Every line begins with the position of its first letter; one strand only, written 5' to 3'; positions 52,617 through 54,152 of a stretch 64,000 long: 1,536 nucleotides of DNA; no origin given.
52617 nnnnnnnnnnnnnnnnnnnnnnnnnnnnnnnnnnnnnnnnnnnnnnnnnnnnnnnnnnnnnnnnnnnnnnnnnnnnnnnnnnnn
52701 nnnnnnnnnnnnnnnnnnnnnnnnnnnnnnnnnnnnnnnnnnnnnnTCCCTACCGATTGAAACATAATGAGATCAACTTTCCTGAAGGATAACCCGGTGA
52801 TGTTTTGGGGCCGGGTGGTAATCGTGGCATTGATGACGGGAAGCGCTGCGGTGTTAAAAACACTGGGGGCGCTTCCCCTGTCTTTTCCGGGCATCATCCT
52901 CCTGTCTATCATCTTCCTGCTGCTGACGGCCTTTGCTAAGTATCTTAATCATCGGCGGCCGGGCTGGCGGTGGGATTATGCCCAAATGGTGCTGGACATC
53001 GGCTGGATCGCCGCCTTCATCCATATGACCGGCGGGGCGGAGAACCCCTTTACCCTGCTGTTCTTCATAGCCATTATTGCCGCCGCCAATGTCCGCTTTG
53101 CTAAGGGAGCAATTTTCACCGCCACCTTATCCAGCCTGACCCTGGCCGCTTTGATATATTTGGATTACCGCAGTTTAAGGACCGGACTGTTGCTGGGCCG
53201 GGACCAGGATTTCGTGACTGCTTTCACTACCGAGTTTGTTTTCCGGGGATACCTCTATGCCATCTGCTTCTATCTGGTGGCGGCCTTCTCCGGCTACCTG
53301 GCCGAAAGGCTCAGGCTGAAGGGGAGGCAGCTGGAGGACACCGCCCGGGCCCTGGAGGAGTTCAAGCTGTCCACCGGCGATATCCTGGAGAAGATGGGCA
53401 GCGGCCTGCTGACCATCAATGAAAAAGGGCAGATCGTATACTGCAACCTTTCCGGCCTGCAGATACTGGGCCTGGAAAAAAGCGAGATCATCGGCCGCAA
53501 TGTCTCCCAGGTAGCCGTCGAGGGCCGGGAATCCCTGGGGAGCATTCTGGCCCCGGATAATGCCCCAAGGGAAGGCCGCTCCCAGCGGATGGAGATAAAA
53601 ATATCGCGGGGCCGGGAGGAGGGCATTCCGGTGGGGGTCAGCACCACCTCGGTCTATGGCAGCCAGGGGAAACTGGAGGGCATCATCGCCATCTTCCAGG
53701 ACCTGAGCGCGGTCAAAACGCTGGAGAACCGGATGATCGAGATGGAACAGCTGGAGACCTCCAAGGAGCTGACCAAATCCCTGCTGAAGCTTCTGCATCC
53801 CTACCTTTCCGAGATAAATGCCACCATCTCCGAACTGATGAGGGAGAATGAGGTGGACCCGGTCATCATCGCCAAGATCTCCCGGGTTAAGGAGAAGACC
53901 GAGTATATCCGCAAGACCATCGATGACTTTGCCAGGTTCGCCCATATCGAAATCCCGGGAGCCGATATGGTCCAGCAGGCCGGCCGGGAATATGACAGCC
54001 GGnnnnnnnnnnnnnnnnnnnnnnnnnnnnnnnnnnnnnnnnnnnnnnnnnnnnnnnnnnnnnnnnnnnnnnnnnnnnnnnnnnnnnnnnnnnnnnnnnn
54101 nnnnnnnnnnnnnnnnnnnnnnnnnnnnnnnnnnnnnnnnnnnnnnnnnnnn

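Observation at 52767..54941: One-component membrane-embedded sigma-54 activator (PilS-like TM module fused directly to PAS-AAA+-HTH, no kinase and no receiver)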

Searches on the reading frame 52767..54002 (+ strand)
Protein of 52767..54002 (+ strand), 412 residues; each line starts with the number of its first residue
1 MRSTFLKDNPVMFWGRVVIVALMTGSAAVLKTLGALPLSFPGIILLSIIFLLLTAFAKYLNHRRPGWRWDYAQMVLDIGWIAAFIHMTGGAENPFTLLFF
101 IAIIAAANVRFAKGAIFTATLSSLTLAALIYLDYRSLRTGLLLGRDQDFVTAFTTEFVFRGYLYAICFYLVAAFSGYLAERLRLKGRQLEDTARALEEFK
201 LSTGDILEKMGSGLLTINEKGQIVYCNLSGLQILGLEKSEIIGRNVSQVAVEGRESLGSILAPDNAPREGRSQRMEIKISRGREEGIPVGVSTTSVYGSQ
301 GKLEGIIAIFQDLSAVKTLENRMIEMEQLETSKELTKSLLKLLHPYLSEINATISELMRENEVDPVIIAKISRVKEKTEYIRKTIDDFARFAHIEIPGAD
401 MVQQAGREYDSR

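Call 7: find_homologous_proteins(query=window:52767-54002:+, max_evalue=0.001)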
Query window:52767-54002:+ (412 aa): 28 proteins with E <= 0.001 among 8000 candidates.
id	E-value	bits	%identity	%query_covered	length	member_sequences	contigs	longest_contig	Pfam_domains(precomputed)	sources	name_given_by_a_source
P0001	2.3e-222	756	87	97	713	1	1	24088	PF13426.14,PF00158.33,PF25323.3,PF25601.2,PF02954.26,PF08448.17,PF00989.32,PF14532.13,PF07728.21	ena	-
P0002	3.0e-221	752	86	98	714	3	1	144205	PF13426.14,PF00158.33,PF25323.3,PF25601.2,PF02954.26,PF08448.17,PF00989.32,PF14532.13,PF07728.21,PF13191.13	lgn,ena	-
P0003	3.6e-215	732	84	97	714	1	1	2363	PF13426.14,PF00158.33,PF25323.3,PF25601.2,PF02954.26,PF08448.17,PF00989.32,PF14532.13,PF07728.21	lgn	-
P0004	2.4e-205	700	80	97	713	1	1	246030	PF13426.14,PF00158.33,PF25323.3,PF25601.2,PF02954.26,PF08448.17,PF00989.32,PF14532.13,PF07728.21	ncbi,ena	-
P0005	4.5e-197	673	77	97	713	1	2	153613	PF13426.14,PF00158.33,PF25323.3,PF25601.2,PF02954.26,PF08448.17,PF00989.32,PF14532.13,PF07728.21,PF13191.13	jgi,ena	-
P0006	1.7e-175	602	67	100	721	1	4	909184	PF13426.14,PF00158.33,PF25323.3,PF25601.2,PF02954.26,PF08448.17,PF00989.32,PF14532.13,PF07728.21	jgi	jgi:two-component system response regulator HydG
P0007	4.3e-166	571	67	97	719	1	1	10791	PF13426.14,PF00158.33,PF25323.3,PF25601.2,PF02954.26,PF14532.13,PF07728.21,PF13191.13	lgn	-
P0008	9.5e-166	570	62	100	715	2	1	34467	PF13426.14,PF00158.33,PF07724.21,PF25323.3,PF25601.2,PF02954.26,PF08448.17,PF00989.32,PF14532.13,PF07728.21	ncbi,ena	-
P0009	7.0e-155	534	91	67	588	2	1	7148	PF13426.14,PF00158.33,PF25601.2,PF02954.26,PF08448.17,PF00989.32,PF14532.13,PF07728.21,PF13191.13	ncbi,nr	ncbi:MAG: sigma 54-interacting transcriptional regulator, partial [Candidatus Edwardsbacteria bacter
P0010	1.5e-129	451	52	97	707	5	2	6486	PF13426.14,PF00158.33,PF25323.3,PF25601.2,PF02954.26,PF08448.17,PF00989.32,PF14532.13,PF07728.21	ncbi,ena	-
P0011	6.7e-107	376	47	96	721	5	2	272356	PF13426.14,PF00158.33,PF25601.2,PF02954.26,PF08448.17,PF00989.32,PF14532.13,PF07728.21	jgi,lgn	jgi:two-component system response regulator HydG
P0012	8.2e-107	376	47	99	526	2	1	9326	PF13426.14,PF00158.33,PF08448.17,PF00989.32,PF14532.13,PF07728.21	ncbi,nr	ncbi:MAG: sigma 54-interacting transcriptional regulator, partial [bacterium]|nr:sigma 54-interactin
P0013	1.0e-106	375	47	96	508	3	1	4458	PF13426.14,PF00158.33,PF08448.17,PF00989.32,PF14532.13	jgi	jgi:PAS domain S-box-containing protein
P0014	1.8e-105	371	47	98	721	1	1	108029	PF13426.14,PF00158.33,PF25601.2,PF02954.26,PF08448.17,PF00989.32,PF14532.13,PF07728.21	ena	-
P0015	3.0e-105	371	46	96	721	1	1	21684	PF13426.14,PF00158.33,PF25601.2,PF02954.26,PF08448.17,PF00989.32,PF14532.13,PF07728.21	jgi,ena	-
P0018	9.0e-100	353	48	93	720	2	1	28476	PF13426.14,PF00158.33,PF07724.21,PF25323.3,PF25601.2,PF02954.26,PF08448.17,PF00989.32,PF14532.13,PF07728.21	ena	-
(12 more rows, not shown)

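Call 16: find_encoding_contigs(protein=P0006, flank=10000, max_places=2)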
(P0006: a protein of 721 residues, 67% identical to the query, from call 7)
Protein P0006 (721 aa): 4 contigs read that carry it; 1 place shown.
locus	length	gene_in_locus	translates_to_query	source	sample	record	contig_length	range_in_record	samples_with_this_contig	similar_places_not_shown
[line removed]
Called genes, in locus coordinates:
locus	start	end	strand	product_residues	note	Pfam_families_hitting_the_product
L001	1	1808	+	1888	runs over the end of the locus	-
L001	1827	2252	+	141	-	PF12836:HHH_3, PF00633:HHH (faint)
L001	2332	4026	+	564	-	PF05157:MshEN, PF00437:T2SSE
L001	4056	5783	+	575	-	PF05157:MshEN, PF00437:T2SSE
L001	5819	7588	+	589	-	PF05157:MshEN, PF00437:T2SSE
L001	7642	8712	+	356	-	PF00437:T2SSE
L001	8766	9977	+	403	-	PF28597:T2SSF_N, PF00482:T2SSF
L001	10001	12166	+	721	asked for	PF25323:6TM_PilS, PF00989:PAS (weak), PF13426:PAS_9, PF00158:Sigma54_activat, PF14532:Sigma54_activ_2, PF07728:AAA_5, PF25601:AAA_lid_14, PF02954:HTH_8, +1 more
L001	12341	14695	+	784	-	PF07690:MFS_1 (weak), PF01564:Spermine_synth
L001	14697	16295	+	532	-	PF13231:PMT_2, PF13414:TPR_11 (faint), PF13431:TPR_17 (faint), PF13432:TPR_16 (faint), PF14559:TPR_19 (faint), PF13424:TPR_12 (weak), PF00515:TPR_1 (weak), PF07719:TPR_2 (weak), +3 more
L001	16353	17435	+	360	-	PF07963:N_methyl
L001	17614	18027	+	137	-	PF07963:N_methyl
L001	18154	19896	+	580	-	PF07721:TPR_4 (faint), PF13371:TPR_9 (faint), PF13431:TPR_17 (faint), PF13432:TPR_16 (weak), PF13424:TPR_12 (weak), PF13432:TPR_16 (weak), PF13424:TPR_12, PF13414:TPR_11, +9 more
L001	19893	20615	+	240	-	PF00535:Glycos_transf_2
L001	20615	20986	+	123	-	PF10066:DUF2304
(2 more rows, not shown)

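Call 17: find_encoding_contigs(protein=P0011, flank=10000, max_places=2)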
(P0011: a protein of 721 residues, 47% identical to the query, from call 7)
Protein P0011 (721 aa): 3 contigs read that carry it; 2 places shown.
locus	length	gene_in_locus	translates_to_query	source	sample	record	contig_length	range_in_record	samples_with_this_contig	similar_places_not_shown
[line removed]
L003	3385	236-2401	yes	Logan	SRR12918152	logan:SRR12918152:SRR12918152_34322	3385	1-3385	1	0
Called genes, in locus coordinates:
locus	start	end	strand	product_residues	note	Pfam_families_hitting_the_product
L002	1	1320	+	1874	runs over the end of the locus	PF14349:SprA_N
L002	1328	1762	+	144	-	PF00633:HHH (faint), PF12836:HHH_3, PF14520:HHH_5 (faint)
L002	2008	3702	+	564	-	PF05157:MshEN, PF00437:T2SSE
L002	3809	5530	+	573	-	PF05157:MshEN, PF00437:T2SSE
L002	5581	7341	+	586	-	PF05157:MshEN, PF00437:T2SSE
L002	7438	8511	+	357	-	PF00437:T2SSE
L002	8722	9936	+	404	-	PF28597:T2SSF_N, PF00482:T2SSF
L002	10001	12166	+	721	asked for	PF00989:PAS (weak), PF08448:PAS_4, PF13426:PAS_9, PF00158:Sigma54_activat, PF14532:Sigma54_activ_2, PF07728:AAA_5, PF25601:AAA_lid_14, PF02954:HTH_8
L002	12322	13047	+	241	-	PF00535:Glycos_transf_2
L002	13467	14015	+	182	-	PF07963:N_methyl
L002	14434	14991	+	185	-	PF07963:N_methyl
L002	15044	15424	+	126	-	-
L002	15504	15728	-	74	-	-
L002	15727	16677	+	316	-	PF00005:ABC_tran, PF13304:AAA_21 (faint)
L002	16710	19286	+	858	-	PF06739:SBBP (faint), PF13360:PQQ_2 (faint), PF25293:Beta-prop_EMC1_N (faint), PF13860:FlgD_ig, PF18962:Por_Secre_tail (weak)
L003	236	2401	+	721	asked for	PF00989:PAS (weak), PF08448:PAS_4, PF13426:PAS_9, PF00158:Sigma54_activat, PF14532:Sigma54_activ_2, PF07728:AAA_5, PF25601:AAA_lid_14, PF02954:HTH_8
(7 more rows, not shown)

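Call 21: find_related_loci(query=window:52767-54002:+, collection=genome_contigs, flank=8000)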
Query window:52767-54002:+ (412 aa) in genome_contigs; peptide patterns used: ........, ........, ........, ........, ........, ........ (x = any residue, [..] = any of these).
88 stretches matched a pattern; 5 encode a relative of the query (tblastn E <= 1e-3); 5 distinct loci.
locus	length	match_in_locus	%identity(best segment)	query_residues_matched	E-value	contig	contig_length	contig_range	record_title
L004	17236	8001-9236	79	1-412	0e+0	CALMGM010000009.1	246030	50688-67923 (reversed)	MAG TPA_asm: uncultured bacterium isolate SRR6284162_bin.43_CONCOCT_v1.1_MAG genome assembly, contig: ERZ795126.15, whol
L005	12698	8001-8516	23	179-363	5e-8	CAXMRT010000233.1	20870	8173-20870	MAG: uncultured Gemmatimonadales bacterium isolate 07C-BC-St05_bin.6.orig genome assembly, contig: k141_3824715, whole g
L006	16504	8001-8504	24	195-360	5e-7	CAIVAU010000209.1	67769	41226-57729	MAG: uncultured cyanobacterium isolate B12_bin-0982 genome assembly, contig: bin-0982:209/268, whole genome shotgun sequ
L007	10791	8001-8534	26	188-386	3e-6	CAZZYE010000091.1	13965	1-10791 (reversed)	MAG: uncultured Stigonema sp. isolate Brown_Z.bin.1 genome assembly, contig: NODE_1196_length_13965_cov_6.607189, whole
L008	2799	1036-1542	26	204-386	6e-5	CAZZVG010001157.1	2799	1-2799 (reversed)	MAG: Iningainema sp. isolate Brown_J.bin.8 genome assembly, contig: NODE_24139_length_2799_cov_6.992347, whole genome sh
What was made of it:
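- Tried and rejected: An alignment query would have been the better choice (call 21).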

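Call 36: find_encoding_contigs(protein=P0008, flank=8000, max_places=1)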
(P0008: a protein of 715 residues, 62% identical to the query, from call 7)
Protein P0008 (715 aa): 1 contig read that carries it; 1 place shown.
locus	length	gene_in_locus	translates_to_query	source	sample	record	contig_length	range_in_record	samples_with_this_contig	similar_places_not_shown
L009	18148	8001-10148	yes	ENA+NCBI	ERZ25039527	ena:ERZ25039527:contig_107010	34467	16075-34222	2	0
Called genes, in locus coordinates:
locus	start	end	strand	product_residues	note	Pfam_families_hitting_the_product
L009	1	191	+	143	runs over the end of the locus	PF00633:HHH (faint), PF12836:HHH_3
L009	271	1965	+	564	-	PF05157:MshEN, PF00437:T2SSE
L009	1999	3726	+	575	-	PF05157:MshEN, PF00437:T2SSE, PF13191:AAA_16 (weak)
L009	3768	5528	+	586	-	PF05157:MshEN, PF00437:T2SSE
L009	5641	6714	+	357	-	PF00437:T2SSE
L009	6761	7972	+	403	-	PF28597:T2SSF_N, PF00482:T2SSF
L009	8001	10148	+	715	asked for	PF25323:6TM_PilS, PF00989:PAS, PF08448:PAS_4, PF13426:PAS_9 (weak), PF00158:Sigma54_activat, PF14532:Sigma54_activ_2, PF07728:AAA_5, PF25601:AAA_lid_14, +2 more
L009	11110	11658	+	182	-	PF07963:N_methyl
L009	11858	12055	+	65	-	PF07963:N_methyl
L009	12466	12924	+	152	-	-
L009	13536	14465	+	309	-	PF00005:ABC_tran, PF13304:AAA_21 (weak)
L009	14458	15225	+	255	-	PF12679:ABC2_membrane_2, PF12698:ABC2_membrane_3 (weak), PF10920:DUF2705 (weak)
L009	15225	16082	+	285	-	-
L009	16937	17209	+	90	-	PF01169:GDT1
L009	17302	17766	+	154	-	PF00155:Aminotran_1_2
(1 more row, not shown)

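Call 37: find_encoding_contigs(protein=P0018, flank=8000, max_places=1)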
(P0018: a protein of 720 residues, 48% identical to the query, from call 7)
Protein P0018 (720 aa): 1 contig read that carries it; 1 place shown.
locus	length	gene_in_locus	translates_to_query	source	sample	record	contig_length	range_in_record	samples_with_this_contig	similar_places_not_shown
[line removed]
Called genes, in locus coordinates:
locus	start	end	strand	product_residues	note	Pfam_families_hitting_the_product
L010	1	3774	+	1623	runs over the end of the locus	PF01551:Peptidase_M23 (faint), PF13205:Big_5 (weak), PF13860:FlgD_ig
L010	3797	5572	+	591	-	PF05157:MshEN, PF00437:T2SSE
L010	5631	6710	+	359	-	PF00437:T2SSE, PF13401:AAA_22 (faint)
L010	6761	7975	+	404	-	PF28597:T2SSF_N, PF00482:T2SSF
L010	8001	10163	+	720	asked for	PF25323:6TM_PilS (weak), PF08448:PAS_4, PF13426:PAS_9, PF00158:Sigma54_activat, PF14532:Sigma54_activ_2, PF07728:AAA_5, PF25601:AAA_lid_14, PF02954:HTH_8, +2 more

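Call 38: find_encoding_contigs(protein=P0002, flank=8000, max_places=1)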
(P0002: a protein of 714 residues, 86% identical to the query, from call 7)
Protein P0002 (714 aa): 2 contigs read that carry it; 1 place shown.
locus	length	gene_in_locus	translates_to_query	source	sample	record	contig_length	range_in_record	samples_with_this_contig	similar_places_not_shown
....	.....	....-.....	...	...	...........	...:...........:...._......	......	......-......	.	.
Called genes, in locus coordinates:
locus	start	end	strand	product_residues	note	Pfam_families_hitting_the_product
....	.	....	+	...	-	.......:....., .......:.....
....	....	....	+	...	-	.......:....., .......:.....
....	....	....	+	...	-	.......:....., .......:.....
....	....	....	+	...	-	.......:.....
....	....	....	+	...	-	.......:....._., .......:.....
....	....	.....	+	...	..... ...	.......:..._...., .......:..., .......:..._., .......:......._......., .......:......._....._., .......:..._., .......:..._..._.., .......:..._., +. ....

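Call 43: search_protein_representatives(alignment_id=A4)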
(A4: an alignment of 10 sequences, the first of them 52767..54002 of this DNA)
Query: 10 sequences, 411 profile positions. Proteins with E-value up to 0.001 (for the whole library): 65300; up to 1e-10: 8464; up to 1e-30: 294. The best 150 are listed.
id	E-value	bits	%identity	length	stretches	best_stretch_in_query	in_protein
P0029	3.9e-129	447.4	-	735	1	14-408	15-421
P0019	8.1e-127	439.8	-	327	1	2-328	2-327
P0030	3.6e-103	361.9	-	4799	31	214-324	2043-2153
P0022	2.4e-93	329.6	-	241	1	8-239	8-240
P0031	1.1e-60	221.9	-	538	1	10-394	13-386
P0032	2.0e-59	217.8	-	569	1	11-399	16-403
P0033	4.3e-58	213.4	-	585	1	11-395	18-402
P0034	2.5e-57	210.9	-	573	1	19-401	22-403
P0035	2.8e-57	210.8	-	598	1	6-401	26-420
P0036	6.5e-56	206.3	-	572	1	12-401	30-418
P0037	2.1e-55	204.6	-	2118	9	198-337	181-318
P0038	5.6e-55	203.2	-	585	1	73-399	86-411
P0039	3.6e-54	200.5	-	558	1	12-394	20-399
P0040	3.7e-54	200.5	-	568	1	6-398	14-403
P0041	6.0e-54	199.8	-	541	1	40-400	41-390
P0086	1.6e-42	162.1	-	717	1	39-402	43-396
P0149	5.0e-38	147.3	-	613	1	11-395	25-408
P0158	2.1e-37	145.3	-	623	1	10-397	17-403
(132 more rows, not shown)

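Call 44: search_protein_families(library=pfam, proteins=[P0029, P0086, P0031, P0032, P0033, P0158, P0149], max_evalue=0.0001)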
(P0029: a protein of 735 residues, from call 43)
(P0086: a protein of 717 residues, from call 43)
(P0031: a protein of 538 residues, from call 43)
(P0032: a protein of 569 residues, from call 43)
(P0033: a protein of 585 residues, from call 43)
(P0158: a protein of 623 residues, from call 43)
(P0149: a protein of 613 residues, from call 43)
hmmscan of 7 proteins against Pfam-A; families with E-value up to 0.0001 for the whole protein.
P0029 (735 aa): 9 families
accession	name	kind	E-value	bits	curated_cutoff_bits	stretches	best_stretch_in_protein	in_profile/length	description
PF00158.32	Sigma54_activat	-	8.2e-71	237.5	20.2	1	426-592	1-167/168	Sigma-54 interaction domain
PF25601.1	AAA_lid_14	-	4.4e-26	91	27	1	598-678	1-81/87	AAA+ ATPase lid domain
PF14532.12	Sigma54_activ_2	-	8.6e-19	68.6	25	1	427-597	1-138/138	Sigma-54 interaction domain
PF02954.25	HTH_8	-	7.1e-12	45.3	22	1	695-731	6-42/42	Bacterial regulatory protein, Fis family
PF07728.20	AAA_5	-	2.6e-10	40.9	22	1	450-567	2-122/139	AAA domain (dynein-related subfamily)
PF08448.16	PAS_4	-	2.6e-10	40.9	23.1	1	210-330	4-110/110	PAS fold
PF13426.13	PAS_9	-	1.2e-08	35.6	27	1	213-326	3-102/103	PAS domain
PF00989.32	PAS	-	4.3e-06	27.1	22.6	1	207-323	7-111/113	PAS fold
PF25323.1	6TM_PilS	-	2.2e-05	24.7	27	1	14-184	17-184/189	PilS-like transmembrane domain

P0086 (717 aa): 10 families
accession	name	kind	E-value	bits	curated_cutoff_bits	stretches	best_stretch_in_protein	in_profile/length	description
PF00158.32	Sigma54_activat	-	2.6e-68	229.4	20.2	1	402-568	1-167/168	Sigma-54 interaction domain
PF25601.1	AAA_lid_14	-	1.1e-26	92.9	27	1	574-652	1-79/87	AAA+ ATPase lid domain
PF14532.12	Sigma54_activ_2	-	2.4e-20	73.6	25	1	403-573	1-138/138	Sigma-54 interaction domain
PF02954.25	HTH_8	-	3.6e-14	52.7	22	1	664-704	2-42/42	Bacterial regulatory protein, Fis family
PF25323.1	6TM_PilS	-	3.9e-13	49.9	27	1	44-176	48-187/189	PilS-like transmembrane domain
PF13426.13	PAS_9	-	1.1e-11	45.4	27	1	202-306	3-103/103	PAS domain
PF00989.32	PAS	-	1.6e-11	44.6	22.6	1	193-303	4-112/113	PAS fold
PF07728.20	AAA_5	-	5e-09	36.7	22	1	426-544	2-123/139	AAA domain (dynein-related subfamily)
PF13191.12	AAA_16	-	4.7e-07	30.9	32.6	1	403-502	3-104/167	AAA ATPase domain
PF08448.16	PAS_4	-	4e-06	27.5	23.1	1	198-306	3-107/110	PAS fold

P0031 (538 aa): 6 families
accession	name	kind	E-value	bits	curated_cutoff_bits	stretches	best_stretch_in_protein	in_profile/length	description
PF02518.31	HATPase_c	-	2.2e-25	89.7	26.4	1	433-536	2-109/111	Histidine kinase-, DNA gyrase B-, and HSP90-like ATPase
PF00512.31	HisKA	-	4e-16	59.3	26.9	1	325-385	3-62/66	His Kinase A (phospho-acceptor) domain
PF25323.1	6TM_PilS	-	3.2e-14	53.5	27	1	11-182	12-182/189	PilS-like transmembrane domain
PF00989.32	PAS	-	2.3e-13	50.6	22.6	1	199-304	6-112/113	PAS fold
PF08448.16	PAS_4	-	7e-11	42.8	23.1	1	206-307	7-107/110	PAS fold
PF13426.13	PAS_9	-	1.2e-05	26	27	1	206-307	3-103/103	PAS domain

P0032 (569 aa): 7 families
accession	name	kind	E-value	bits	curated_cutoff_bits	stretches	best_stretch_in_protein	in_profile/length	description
PF02518.31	HATPase_c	-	1.2e-24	87.3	26.4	1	444-556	2-110/111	Histidine kinase-, DNA gyrase B-, and HSP90-like ATPase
PF00512.31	HisKA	-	2.5e-17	63.1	26.9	1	335-398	2-64/66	His Kinase A (phospho-acceptor) domain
PF00989.32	PAS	-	8.8e-17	61.6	22.6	1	208-315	4-112/113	PAS fold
PF25323.1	6TM_PilS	-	2.9e-14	53.6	27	1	14-190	12-186/189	PilS-like transmembrane domain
PF13426.13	PAS_9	-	3.2e-11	43.8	27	1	216-318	2-103/103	PAS domain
PF08448.16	PAS_4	-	1.1e-10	42.1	23.1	1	211-320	1-109/110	PAS fold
PF13188.13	PAS_8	-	3e-06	27.4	21.8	1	210-263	6-56/65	PAS domain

P0033 (585 aa): 6 families
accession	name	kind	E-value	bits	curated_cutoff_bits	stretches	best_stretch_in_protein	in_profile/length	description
PF00512.31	HisKA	-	8.6e-18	64.6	26.9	1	339-401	3-64/66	His Kinase A (phospho-acceptor) domain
PF02518.31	HATPase_c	-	2.4e-17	63.8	26.4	1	447-565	2-108/111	Histidine kinase-, DNA gyrase B-, and HSP90-like ATPase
PF13426.13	PAS_9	-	4.7e-14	53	27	1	220-321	3-103/103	PAS domain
PF00989.32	PAS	-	9.9e-13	48.5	22.6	1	211-318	4-112/113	PAS fold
PF08448.16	PAS_4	-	4.6e-08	33.7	23.1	1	216-323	3-109/110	PAS fold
PF25323.1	6TM_PilS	-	9.4e-08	32.4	27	1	20-192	17-185/189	PilS-like transmembrane domain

P0158 (623 aa): 7 families
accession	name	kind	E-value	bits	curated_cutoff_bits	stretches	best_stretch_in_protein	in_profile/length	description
PF02518.31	HATPase_c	-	3.2e-21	76.3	26.4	1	554-622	38-110/111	Histidine kinase-, DNA gyrase B-, and HSP90-like ATPase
PF00512.31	HisKA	-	2e-16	60.2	26.9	1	338-400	3-64/66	His Kinase A (phospho-acceptor) domain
PF25323.1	6TM_PilS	-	9.3e-16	58.5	27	1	15-189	19-184/189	PilS-like transmembrane domain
PF13426.13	PAS_9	-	4.3e-13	49.9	27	1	218-320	3-103/103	PAS domain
PF00989.32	PAS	-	2e-11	44.3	22.6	1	209-318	4-113/113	PAS fold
PF08448.16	PAS_4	-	1.3e-09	38.7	23.1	1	214-323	3-110/110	PAS fold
PF13188.13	PAS_8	-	2.9e-05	24.3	21.8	1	207-263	2-55/65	PAS domain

P0149 (613 aa): 6 families
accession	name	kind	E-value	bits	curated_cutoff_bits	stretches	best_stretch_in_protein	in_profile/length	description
PF02518.31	HATPase_c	-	3.9e-23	82.5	26.4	1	454-562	2-108/111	Histidine kinase-, DNA gyrase B-, and HSP90-like ATPase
PF00512.31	HisKA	-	9.2e-18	64.5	26.9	1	345-407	3-64/66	His Kinase A (phospho-acceptor) domain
PF25323.1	6TM_PilS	-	2.3e-13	50.7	27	1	19-199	8-184/189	PilS-like transmembrane domain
PF00989.32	PAS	-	6.2e-11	42.7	22.6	1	219-325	4-113/113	PAS fold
PF13426.13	PAS_9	-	1.2e-10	42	27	1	228-326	3-102/103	PAS domain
PF08448.16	PAS_4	-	6e-07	30.1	23.1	1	223-328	2-108/110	PAS fold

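Call 46: find_encoding_contigs(protein=P0086, flank=8000, max_places=3)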
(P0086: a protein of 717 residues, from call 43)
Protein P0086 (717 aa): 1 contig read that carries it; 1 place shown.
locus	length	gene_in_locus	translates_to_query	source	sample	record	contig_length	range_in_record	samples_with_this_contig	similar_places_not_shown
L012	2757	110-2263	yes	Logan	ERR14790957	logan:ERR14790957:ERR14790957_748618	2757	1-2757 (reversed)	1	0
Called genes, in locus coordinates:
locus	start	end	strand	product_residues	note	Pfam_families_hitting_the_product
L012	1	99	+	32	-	?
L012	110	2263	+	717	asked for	PF25323:6TM_PilS, PF00989:PAS, PF13426:PAS_9, PF00158:Sigma54_activat, PF14532:Sigma54_activ_2, PF07728:AAA_5, PF25601:AAA_lid_14, PF02954:HTH_8, +2 more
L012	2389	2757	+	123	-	?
